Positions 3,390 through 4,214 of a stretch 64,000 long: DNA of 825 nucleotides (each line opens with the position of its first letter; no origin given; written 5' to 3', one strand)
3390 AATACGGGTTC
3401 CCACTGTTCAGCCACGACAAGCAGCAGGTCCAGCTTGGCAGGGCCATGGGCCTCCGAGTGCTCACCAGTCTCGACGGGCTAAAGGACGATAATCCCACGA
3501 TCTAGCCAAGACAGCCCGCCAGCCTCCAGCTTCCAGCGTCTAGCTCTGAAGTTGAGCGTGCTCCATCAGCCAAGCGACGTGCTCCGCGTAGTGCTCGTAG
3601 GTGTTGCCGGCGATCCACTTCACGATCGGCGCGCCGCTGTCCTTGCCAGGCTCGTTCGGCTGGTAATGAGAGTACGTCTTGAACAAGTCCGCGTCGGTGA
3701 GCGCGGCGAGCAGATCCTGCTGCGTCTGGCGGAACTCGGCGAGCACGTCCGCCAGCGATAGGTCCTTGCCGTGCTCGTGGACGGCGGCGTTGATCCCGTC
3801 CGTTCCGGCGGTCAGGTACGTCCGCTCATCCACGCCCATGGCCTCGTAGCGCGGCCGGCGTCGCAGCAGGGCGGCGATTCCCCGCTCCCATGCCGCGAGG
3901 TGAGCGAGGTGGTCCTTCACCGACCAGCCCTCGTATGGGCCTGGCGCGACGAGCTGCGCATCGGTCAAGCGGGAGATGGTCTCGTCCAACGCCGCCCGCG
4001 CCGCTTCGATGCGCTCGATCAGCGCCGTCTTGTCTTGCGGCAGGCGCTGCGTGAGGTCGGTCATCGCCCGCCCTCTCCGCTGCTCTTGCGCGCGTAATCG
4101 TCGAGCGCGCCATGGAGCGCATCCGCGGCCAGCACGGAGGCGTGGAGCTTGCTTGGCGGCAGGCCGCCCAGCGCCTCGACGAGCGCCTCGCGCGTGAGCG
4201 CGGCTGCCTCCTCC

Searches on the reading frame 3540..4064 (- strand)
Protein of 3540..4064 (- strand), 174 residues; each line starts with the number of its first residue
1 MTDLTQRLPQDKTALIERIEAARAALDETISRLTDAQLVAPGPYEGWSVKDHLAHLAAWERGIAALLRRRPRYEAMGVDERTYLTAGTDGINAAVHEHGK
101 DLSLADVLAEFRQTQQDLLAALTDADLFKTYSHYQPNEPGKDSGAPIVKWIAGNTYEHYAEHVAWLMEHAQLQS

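Call 3: search_protein_families(library=pfam, proteins=[window:3540-4064:-], max_evalue=1)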
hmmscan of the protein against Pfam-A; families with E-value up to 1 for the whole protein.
window:3540-4064:- (174 aa): 10 families
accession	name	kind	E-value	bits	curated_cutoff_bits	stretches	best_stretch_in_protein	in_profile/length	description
PF08020.16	DUF1706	-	1.6e-18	67.6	24.2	1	9-163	4-158/166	Protein of unknown function (DUF1706)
PF11716.13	MDMPI_N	-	1.8e-14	55.1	24.2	1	20-126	2-104/140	Mycothiol maleylpyruvate isomerase N-terminal domain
PF12867.12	DinB_2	-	2.7e-13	50.9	24.8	1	19-160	2-126/128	DinB superfamily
PF04978.18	MST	-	3.3e-06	28.1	27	1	15-162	2-136/149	Mycothiol-S-transferase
PF05163.17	DinB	-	5.2e-05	23.7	23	1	14-118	7-92/165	DinB family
PF23879.1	DUF7232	-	0.01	16.8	27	1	103-132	32-61/79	Family of unknown function (DUF7232)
PF08663.15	HalX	-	0.054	14.3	23.2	1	11-35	36-60/68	HalX domain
PF07609.16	DUF1572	-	0.088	13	23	0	108-161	14-61/163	Protein of unknown function (DUF1572)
PF08988.15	T3SS_needle_E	-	0.11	13.2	22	1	1-37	1-41/67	Type III secretion system, cytoplasmic E component of needle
PF23366.1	Beta-prop_HVO_0234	-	0.13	12.2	27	0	74-121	87-132/274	HVO_0234-like, beta propeller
